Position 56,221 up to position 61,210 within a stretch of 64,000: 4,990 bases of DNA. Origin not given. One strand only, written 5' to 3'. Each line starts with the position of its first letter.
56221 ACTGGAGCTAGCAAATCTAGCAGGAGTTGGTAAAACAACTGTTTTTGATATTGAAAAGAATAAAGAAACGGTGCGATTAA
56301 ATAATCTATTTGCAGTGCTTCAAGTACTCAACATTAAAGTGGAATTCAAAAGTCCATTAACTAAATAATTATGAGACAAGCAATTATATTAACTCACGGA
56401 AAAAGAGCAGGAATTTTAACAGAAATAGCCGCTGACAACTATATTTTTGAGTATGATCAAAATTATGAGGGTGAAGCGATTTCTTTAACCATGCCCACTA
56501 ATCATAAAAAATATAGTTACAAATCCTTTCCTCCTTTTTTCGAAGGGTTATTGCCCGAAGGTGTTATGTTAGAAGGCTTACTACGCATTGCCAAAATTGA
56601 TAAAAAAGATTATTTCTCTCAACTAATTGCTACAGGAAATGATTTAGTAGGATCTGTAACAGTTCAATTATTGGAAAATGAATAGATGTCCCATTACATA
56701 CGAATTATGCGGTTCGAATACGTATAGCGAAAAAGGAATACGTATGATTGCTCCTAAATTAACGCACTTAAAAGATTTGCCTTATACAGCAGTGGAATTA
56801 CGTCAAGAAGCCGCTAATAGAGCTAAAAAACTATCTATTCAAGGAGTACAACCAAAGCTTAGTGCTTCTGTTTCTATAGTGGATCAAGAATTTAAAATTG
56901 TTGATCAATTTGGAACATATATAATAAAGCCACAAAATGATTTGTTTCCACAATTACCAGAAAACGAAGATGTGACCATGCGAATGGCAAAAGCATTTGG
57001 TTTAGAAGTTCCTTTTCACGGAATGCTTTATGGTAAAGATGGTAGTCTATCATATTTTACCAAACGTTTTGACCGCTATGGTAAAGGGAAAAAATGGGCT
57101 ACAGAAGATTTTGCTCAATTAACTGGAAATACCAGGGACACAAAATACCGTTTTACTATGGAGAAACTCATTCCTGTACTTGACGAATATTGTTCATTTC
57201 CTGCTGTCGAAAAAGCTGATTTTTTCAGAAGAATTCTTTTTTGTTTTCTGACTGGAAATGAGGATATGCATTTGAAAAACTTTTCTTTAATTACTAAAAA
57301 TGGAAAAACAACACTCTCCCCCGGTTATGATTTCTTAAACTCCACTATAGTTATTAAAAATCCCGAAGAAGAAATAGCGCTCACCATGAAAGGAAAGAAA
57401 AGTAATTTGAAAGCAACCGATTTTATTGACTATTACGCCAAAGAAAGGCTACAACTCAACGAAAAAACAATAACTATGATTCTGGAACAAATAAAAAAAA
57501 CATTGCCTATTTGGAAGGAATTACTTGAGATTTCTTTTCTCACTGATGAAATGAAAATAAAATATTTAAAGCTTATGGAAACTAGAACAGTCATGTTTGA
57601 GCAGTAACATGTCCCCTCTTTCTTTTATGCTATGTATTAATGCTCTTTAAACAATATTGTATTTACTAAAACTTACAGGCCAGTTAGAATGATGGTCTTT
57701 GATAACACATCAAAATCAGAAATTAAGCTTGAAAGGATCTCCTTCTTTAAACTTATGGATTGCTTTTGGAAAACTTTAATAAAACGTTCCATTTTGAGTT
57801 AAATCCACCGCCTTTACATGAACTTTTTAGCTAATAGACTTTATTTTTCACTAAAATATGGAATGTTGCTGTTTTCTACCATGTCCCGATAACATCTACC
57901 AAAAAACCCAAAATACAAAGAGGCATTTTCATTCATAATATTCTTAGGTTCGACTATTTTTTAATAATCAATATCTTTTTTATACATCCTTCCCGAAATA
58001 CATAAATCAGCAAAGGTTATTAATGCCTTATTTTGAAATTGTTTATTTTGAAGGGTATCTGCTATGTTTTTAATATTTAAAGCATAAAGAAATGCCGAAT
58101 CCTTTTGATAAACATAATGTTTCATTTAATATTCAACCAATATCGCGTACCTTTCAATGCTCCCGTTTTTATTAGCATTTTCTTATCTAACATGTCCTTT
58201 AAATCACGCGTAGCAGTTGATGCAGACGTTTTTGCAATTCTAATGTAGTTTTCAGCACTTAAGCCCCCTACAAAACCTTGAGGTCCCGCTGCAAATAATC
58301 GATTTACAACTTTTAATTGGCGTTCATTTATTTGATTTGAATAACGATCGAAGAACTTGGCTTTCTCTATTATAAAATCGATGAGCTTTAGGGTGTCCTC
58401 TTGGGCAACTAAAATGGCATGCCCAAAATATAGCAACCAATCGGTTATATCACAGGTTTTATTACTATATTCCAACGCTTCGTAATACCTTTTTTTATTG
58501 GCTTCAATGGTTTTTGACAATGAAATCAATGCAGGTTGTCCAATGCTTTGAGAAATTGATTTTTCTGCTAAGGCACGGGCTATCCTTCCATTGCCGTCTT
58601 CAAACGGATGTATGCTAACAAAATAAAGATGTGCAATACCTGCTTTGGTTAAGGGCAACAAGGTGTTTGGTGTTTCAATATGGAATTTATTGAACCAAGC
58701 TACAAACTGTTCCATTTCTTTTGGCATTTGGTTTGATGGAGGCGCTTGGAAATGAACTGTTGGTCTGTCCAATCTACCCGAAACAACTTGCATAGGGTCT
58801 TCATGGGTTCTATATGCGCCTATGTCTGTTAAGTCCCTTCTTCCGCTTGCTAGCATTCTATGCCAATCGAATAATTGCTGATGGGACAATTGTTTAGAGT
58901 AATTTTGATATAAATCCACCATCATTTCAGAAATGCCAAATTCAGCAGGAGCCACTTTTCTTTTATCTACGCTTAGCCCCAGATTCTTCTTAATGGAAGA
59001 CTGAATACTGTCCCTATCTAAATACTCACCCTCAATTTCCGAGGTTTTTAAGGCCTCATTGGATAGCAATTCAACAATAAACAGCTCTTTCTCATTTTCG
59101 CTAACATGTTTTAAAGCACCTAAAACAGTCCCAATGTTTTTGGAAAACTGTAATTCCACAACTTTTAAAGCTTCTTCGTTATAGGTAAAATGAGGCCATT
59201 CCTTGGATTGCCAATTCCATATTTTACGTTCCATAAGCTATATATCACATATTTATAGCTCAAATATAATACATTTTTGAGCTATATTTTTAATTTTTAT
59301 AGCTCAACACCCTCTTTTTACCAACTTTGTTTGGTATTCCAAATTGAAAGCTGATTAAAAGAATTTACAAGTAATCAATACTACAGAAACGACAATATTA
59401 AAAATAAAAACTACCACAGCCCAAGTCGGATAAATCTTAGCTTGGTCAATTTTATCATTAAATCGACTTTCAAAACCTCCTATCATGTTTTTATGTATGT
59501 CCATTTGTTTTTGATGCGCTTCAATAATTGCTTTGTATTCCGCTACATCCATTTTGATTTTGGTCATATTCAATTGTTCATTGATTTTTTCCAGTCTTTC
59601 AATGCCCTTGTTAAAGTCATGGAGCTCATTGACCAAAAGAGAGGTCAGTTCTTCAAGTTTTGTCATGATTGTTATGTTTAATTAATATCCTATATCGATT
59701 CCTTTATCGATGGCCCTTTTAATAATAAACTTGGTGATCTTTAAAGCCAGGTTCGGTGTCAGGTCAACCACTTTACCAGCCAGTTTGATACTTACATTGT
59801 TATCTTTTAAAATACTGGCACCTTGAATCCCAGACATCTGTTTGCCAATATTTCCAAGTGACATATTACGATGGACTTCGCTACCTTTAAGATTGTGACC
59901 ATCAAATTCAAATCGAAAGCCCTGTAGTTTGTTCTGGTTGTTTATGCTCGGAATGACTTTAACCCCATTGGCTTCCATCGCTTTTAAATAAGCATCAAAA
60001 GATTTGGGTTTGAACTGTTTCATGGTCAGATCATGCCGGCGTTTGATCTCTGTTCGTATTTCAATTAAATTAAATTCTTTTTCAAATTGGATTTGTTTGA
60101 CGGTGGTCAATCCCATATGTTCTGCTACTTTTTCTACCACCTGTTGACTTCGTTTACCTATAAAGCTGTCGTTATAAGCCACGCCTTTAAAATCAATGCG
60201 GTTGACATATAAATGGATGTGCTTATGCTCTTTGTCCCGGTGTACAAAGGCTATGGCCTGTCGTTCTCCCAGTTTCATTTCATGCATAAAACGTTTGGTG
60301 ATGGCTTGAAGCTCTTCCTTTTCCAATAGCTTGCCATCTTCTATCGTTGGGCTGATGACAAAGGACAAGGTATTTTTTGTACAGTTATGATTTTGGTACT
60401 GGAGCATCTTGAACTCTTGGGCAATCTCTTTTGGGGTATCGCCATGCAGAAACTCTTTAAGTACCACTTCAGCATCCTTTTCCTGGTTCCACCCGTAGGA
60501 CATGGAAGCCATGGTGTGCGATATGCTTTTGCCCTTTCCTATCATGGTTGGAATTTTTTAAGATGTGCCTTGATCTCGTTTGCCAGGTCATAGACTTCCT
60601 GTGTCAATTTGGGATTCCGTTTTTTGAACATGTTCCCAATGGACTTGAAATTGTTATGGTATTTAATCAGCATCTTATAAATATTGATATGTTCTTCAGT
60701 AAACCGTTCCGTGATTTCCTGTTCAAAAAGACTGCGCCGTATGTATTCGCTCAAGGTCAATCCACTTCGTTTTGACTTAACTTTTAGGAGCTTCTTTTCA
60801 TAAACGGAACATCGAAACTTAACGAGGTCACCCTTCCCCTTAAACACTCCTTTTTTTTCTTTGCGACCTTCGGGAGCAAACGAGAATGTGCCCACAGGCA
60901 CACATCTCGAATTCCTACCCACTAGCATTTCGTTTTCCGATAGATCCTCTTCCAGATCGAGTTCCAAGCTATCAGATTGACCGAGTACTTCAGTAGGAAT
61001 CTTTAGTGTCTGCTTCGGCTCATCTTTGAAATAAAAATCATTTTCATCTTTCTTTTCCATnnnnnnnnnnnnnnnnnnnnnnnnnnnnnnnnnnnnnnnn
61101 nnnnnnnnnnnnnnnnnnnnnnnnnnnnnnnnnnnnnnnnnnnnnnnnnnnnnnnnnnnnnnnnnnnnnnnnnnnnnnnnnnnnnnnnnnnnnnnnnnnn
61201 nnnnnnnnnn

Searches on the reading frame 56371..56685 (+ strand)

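Call 4: search_protein_families(library=pfam, proteins=[window:56371-56685:+], max_evalue=0.01)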
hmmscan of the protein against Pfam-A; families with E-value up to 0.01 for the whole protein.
window:56371-56685:+ (104 aa): 1 family
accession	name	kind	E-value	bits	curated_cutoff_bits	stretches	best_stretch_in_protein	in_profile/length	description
PF13657.11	Couple_hipA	-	3.1e-23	82.6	22.5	1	6-98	3-98/99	HipA N-terminal domain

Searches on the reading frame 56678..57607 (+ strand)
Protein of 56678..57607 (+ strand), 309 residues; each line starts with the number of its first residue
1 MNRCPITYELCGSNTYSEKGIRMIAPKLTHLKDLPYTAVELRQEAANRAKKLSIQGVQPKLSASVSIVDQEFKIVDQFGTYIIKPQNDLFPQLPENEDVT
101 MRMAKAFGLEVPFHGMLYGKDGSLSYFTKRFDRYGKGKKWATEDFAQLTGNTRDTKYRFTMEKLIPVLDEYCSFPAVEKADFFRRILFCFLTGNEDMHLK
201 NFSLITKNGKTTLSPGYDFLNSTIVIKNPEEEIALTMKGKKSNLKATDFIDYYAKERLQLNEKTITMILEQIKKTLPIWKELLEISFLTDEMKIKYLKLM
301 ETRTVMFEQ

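Call 4: search_protein_families(library=pfam, proteins=[window:56678-57607:+], max_evalue=0.01)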
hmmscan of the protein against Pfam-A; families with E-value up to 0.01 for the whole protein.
window:56678-57607:+ (309 aa): 1 family
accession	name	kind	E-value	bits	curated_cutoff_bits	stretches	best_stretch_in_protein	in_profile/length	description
PF07804.18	HipA_C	-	2.8e-45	155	30.5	1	52-275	1-208/213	HipA-like C-terminal domain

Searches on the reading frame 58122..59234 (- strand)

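Call 4: search_protein_families(library=pfam, proteins=[window:58122-59234:-], max_evalue=0.01)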
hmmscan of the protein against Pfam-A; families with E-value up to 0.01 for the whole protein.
window:58122-59234:- (370 aa): 2 families
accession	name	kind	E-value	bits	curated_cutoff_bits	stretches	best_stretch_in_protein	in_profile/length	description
PF13776.11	DUF4172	-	5.3e-27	94.4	25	1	6-87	1-82/82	Domain of unknown function (DUF4172)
PF02661.23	Fic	-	8.6e-18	65.4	24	1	116-224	2-90/93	Fic/DOC family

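Call 5: search_protein_families(library=ncbifam, proteins=[window:58122-59234:-], max_evalue=0.01)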
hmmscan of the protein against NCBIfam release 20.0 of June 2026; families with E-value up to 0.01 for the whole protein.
window:58122-59234:- (370 aa): 3 families
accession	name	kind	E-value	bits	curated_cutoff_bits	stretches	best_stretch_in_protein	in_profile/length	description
NF046030.1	ProtAdlyltaseSoFic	equivalog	1.3e-14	53.9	550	1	174-309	159-291/361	protein adenylyltransferase Fic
NF041381.1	XopAC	subfamily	2.7e-07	29.7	450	1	141-221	327-405/451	XopAC/AvrAC family type III secretion system effector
TIGR02613.1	mob_myst_B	hypoth_equivalog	1.2e-05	25.3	124.4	1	202-267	116-182/186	mobile mystery protein B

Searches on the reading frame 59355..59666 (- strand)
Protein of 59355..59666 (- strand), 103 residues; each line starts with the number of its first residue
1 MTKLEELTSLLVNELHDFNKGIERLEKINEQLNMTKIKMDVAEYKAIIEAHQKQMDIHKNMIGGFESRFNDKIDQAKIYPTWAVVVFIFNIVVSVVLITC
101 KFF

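Call 4: search_protein_families(library=pfam, proteins=[window:59355-59666:-], max_evalue=0.01)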
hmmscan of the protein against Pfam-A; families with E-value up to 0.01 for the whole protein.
window:59355-59666:- (103 aa): 1 family
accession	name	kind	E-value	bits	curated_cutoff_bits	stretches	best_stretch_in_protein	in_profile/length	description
PF20503.3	DUF6730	-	1e-25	90.9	27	1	1-82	1-82/82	Family of unknown function (DUF6730)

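Call 5: search_protein_families(library=ncbifam, proteins=[window:59355-59666:-], max_evalue=0.01)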
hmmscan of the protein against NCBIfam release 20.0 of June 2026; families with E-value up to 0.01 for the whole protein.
window:59355-59666:- (103 aa): 0 families

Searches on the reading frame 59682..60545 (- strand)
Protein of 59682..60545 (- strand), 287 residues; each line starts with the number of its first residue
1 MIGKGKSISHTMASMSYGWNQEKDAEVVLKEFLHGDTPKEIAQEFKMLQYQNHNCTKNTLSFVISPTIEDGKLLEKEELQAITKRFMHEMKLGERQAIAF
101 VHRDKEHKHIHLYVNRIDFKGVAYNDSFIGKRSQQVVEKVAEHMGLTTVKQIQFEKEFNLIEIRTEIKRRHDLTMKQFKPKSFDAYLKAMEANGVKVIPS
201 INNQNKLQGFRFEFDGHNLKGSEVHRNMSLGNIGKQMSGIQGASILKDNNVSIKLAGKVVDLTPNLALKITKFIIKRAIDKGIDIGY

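Call 4: search_protein_families(library=pfam, proteins=[window:59682-60545:-], max_evalue=0.01)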
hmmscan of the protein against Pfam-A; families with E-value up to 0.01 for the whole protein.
window:59682-60545:- (287 aa): 1 family
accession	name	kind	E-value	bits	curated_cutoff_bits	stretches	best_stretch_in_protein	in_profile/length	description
PF03432.20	Relaxase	-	6.4e-28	98.1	24.6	1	17-146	1-132/132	MobA/VirD2-like, nuclease domain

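Call 5: search_protein_families(library=ncbifam, proteins=[window:59682-60545:-], max_evalue=0.01)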
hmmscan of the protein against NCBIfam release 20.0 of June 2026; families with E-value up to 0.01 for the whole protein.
window:59682-60545:- (287 aa): 3 families
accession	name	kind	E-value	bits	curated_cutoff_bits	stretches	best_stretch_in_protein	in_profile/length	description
NF041420.1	MbpB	equivalog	4.5e-25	88.7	400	1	1-249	1-251/260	mobilization protein MbpB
NF041893.1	TraI_MobP_relax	equivalog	2.6e-13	49.8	250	1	31-193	42-199/502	TraI/MobA(P) family conjugative relaxase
NF041325.1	Bacteroid_MobB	subfamily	1.1e-12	47.7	400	1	40-176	47-185/420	conjugal transfer protein MobB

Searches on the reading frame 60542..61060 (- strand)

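Call 4: search_protein_families(library=pfam, proteins=[window:60542-61060:-], max_evalue=0.01)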
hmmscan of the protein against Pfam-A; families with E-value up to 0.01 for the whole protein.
window:60542-61060:- (172 aa): 2 families
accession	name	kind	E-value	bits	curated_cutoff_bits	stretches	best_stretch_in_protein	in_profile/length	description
PF21983.2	NikA-like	-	2.4e-19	69.7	27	1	79-144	6-71/72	Mobilization protein NikA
PF19807.5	DUF6290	-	0.00074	20.1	27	1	81-114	5-38/72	Family of unknown function (DUF6290)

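Call 5: search_protein_families(library=ncbifam, proteins=[window:60542-61060:-], max_evalue=0.01)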
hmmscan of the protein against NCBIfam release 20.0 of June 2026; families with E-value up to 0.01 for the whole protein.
window:60542-61060:- (172 aa): 4 families
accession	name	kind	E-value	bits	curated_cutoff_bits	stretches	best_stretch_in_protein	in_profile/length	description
NF041418.1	MbpA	equivalog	1.1e-32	111.7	90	1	77-167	2-93/93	mobilization protein MbpA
NF041264.1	MobA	equivalog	7.9e-07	29.5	80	1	78-168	5-89/91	plasmid mobilization protein MobA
NF046040.1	RelB_antitoxin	equivalog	0.00085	19.6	50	1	82-114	3-35/69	type II toxin-antitoxin system RelB family antitoxin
NF038223.1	IcmN_DotK_IVB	equivalog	0.0036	17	250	0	143-171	57-85/164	type IVB secretion system protein IcmN/DotK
